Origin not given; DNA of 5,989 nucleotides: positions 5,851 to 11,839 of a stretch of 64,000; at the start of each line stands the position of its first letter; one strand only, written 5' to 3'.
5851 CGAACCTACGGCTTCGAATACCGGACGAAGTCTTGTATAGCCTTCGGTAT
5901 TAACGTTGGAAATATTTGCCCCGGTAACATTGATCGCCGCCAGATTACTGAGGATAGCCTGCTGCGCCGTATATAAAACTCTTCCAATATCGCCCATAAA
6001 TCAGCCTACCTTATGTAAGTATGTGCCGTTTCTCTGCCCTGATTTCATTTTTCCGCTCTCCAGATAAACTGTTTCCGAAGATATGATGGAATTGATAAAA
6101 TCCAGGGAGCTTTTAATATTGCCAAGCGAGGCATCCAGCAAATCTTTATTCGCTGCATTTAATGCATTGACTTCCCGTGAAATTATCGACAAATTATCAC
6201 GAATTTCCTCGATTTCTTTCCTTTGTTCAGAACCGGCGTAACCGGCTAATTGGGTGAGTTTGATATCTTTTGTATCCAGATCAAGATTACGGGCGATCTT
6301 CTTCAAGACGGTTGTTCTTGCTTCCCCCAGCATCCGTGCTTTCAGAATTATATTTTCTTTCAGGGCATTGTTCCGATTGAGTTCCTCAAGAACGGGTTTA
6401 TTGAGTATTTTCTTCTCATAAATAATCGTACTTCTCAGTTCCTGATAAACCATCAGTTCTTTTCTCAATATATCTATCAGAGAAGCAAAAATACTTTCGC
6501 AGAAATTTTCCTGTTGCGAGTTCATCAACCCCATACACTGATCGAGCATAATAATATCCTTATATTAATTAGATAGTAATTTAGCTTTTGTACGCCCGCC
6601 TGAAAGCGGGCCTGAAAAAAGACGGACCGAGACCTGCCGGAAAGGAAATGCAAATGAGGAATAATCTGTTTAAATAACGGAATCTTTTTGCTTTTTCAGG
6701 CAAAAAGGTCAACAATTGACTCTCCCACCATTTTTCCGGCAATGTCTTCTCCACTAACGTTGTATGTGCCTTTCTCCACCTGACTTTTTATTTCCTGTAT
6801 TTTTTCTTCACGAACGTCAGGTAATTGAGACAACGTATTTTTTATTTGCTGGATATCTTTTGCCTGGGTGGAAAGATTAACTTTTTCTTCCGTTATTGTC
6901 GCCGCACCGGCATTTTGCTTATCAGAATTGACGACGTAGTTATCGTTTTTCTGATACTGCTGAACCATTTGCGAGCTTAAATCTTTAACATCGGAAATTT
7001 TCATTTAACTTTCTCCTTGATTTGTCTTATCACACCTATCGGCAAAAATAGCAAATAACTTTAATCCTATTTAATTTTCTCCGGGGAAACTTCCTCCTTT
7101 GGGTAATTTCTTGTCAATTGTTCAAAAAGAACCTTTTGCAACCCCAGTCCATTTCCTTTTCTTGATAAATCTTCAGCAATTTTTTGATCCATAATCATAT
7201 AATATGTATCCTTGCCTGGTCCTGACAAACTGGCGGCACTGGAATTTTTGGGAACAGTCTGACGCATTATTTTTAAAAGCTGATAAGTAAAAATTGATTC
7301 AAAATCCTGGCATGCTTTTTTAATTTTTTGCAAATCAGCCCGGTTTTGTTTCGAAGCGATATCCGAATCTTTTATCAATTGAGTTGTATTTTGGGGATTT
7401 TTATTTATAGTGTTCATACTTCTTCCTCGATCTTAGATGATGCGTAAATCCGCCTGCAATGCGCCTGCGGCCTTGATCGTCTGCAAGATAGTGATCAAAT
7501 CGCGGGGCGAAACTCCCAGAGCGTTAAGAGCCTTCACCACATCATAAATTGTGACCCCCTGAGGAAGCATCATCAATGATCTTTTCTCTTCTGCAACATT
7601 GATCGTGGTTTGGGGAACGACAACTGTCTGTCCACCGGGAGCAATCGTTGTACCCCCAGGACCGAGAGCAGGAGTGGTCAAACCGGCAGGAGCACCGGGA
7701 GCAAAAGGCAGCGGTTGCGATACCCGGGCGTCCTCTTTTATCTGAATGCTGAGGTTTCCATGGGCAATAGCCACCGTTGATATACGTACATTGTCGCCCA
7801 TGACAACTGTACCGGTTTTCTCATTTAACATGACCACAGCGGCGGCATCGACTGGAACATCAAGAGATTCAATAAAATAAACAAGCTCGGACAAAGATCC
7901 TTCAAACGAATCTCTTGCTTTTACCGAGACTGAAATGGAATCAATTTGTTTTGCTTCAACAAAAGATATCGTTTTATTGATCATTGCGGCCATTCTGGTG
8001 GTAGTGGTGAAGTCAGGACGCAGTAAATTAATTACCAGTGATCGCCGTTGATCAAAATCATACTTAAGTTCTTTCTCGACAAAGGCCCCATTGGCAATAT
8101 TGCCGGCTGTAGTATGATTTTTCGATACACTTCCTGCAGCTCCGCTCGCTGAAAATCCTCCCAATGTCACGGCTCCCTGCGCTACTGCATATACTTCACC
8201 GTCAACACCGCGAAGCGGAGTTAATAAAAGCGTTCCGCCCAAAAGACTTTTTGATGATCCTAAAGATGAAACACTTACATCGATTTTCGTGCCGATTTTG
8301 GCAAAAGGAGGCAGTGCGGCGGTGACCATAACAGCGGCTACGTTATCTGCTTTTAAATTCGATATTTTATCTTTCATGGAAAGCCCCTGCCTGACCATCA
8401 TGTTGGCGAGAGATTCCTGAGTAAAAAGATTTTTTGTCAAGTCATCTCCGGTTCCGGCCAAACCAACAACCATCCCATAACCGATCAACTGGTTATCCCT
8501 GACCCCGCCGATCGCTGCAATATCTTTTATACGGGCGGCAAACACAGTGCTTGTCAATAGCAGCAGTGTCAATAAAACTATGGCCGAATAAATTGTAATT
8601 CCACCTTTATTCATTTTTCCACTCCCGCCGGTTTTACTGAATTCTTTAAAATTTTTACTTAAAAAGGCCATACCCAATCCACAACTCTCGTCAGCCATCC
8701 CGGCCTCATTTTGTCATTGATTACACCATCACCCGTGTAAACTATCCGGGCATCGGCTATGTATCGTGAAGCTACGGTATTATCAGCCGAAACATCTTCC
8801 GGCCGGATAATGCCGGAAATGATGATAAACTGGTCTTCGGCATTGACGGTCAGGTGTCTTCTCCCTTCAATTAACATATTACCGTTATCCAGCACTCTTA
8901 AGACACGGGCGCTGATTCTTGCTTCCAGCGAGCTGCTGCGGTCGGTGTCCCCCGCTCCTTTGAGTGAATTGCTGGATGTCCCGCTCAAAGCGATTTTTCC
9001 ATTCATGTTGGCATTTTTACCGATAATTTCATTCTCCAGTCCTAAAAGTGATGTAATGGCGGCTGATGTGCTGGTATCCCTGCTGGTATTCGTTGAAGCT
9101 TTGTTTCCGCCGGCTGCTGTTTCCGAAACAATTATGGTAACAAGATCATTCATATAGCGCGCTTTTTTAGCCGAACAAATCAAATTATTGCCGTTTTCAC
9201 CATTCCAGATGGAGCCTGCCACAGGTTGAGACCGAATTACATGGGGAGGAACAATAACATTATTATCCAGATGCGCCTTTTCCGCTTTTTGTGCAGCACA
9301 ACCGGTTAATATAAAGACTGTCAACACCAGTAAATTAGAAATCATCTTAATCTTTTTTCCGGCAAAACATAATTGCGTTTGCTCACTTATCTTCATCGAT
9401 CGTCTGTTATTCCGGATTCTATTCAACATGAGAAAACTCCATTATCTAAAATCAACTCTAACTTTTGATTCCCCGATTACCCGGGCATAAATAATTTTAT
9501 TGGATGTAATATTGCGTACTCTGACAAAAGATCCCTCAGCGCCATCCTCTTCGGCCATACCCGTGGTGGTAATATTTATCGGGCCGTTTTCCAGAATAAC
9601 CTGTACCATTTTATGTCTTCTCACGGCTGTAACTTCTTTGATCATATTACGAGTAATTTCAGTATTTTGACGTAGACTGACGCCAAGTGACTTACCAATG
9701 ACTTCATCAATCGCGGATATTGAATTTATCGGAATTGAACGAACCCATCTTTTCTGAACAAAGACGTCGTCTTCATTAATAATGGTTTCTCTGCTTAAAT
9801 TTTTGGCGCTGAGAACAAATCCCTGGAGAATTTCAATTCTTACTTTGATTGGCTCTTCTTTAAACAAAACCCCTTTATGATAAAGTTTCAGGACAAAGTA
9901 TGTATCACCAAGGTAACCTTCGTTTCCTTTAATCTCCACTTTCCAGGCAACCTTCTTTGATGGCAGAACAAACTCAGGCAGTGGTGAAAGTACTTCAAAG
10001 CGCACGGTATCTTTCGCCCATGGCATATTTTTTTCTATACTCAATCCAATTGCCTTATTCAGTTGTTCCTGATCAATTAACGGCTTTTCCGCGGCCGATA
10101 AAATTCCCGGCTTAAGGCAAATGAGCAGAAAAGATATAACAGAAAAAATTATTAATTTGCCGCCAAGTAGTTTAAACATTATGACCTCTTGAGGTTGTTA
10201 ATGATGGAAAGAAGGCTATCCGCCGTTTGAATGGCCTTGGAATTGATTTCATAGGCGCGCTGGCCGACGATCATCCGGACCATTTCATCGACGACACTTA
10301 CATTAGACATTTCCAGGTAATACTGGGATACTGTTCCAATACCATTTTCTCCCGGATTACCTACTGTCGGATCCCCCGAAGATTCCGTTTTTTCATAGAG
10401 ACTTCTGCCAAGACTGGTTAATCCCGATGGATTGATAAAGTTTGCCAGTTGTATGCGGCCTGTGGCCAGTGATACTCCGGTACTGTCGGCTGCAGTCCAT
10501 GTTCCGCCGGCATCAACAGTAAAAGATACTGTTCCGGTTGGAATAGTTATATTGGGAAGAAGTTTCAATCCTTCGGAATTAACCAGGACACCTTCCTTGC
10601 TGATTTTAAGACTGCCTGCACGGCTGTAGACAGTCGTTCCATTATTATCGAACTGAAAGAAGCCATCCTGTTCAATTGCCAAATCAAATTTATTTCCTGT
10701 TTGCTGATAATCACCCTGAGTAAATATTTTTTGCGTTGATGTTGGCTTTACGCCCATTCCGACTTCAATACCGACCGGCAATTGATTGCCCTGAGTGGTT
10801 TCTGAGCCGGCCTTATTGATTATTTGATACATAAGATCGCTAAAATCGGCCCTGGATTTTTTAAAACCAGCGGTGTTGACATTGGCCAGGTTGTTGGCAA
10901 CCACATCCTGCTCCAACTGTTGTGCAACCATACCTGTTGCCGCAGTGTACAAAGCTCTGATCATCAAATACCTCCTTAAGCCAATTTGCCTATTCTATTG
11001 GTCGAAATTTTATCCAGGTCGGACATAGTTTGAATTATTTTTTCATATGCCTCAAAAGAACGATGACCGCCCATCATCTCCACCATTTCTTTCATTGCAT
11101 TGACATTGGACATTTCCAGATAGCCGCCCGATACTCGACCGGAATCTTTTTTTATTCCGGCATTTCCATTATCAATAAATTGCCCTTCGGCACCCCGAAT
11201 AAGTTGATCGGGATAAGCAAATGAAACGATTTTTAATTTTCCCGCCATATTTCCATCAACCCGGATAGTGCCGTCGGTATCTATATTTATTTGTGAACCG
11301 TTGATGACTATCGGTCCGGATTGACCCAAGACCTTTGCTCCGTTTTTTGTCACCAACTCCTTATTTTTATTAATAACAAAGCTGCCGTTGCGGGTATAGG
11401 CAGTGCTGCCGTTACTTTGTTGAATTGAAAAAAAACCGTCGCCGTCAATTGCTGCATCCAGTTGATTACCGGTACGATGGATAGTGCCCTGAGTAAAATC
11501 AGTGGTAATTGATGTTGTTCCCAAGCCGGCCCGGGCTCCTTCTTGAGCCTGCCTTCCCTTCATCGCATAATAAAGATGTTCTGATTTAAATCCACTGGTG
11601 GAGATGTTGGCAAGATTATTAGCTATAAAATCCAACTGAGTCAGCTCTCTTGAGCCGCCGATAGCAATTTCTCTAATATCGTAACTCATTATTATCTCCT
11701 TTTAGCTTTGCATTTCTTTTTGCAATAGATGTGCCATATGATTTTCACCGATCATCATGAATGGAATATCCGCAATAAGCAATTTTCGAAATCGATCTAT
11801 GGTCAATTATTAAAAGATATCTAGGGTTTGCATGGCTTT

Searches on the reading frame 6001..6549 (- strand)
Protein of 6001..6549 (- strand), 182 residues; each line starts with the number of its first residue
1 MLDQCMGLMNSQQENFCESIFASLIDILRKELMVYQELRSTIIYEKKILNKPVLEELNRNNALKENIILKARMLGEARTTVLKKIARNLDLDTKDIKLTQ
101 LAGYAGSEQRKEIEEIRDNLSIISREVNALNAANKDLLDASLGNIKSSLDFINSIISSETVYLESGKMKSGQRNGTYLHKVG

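Call 40: search_protein_families(library=pfam, proteins=[window:6001-6549:-], max_evalue=0.0001)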
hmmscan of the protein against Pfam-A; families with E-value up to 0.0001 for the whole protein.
window:6001-6549:- (182 aa): 1 family
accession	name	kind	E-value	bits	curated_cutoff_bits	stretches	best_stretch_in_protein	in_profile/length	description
PF05130.17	FlgN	-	5.3e-18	66.3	30.5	1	22-169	4-146/147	FlgN protein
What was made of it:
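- On FlgK and FlgL (hook-associated proteins 1 and 3), for the two other carriers: FlgN is at 6001..6549 (call 40).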

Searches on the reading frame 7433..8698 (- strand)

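Call 40: search_protein_families(library=pfam, proteins=[window:7433-8698:-], max_evalue=0.0001)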
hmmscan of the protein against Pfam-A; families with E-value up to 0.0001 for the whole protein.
window:7433-8698:- (421 aa): 1 family
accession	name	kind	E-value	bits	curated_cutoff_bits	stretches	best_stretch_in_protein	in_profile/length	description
PF02119.21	FlgI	-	1.6e-126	422.3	25.3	1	56-420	1-343/343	Flagellar P-ring protein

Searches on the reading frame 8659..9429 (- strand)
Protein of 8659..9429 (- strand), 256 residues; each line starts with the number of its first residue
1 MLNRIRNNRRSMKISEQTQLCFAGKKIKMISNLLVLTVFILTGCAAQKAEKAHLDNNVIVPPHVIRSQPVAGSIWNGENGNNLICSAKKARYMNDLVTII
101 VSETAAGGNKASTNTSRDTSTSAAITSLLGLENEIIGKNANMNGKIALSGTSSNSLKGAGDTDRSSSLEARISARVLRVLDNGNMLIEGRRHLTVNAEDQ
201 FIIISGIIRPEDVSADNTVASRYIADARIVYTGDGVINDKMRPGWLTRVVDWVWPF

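Call 40: search_protein_families(library=pfam, proteins=[window:8659-9429:-], max_evalue=0.0001)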
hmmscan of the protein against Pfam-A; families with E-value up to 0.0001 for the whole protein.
window:8659-9429:- (256 aa): 1 family
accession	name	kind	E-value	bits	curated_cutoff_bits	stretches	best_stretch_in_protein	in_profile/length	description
PF02107.21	FlgH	-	5.6e-56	189.3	27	1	70-255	3-172/172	Flagellar L-ring protein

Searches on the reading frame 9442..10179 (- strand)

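Call 40: search_protein_families(library=pfam, proteins=[window:9442-10179:-], max_evalue=0.0001)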
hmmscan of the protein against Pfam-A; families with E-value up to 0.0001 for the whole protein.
window:9442-10179:- (245 aa): 1 family
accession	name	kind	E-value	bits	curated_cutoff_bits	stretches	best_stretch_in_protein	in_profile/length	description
PF13144.11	ChapFlgA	-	6.2e-30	104.2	23.8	1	122-242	4-122/122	Chaperone for flagella basal body P-ring formation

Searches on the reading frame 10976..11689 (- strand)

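Call 40: search_protein_families(library=pfam, proteins=[window:10976-11689:-], max_evalue=0.0001)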
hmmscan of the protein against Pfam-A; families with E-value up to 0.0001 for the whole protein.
window:10976-11689:- (237 aa): 3 families
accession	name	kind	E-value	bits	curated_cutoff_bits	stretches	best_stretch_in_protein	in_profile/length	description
PF22692.1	LlgE_F_G_D1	-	1.1e-17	64.4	27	1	80-143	1-63/64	Flagellar hook protein FlgE/F/G D1 domain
PF06429.18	Flg_bbr_C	-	6.4e-14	51.6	23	1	188-230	2-44/46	Flagellar basal body rod FlgEFG protein C-terminal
PF00460.25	Flg_bb_rod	-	3.7e-06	27.2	20.7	1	13-35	9-31/31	Flagella basal body rod protein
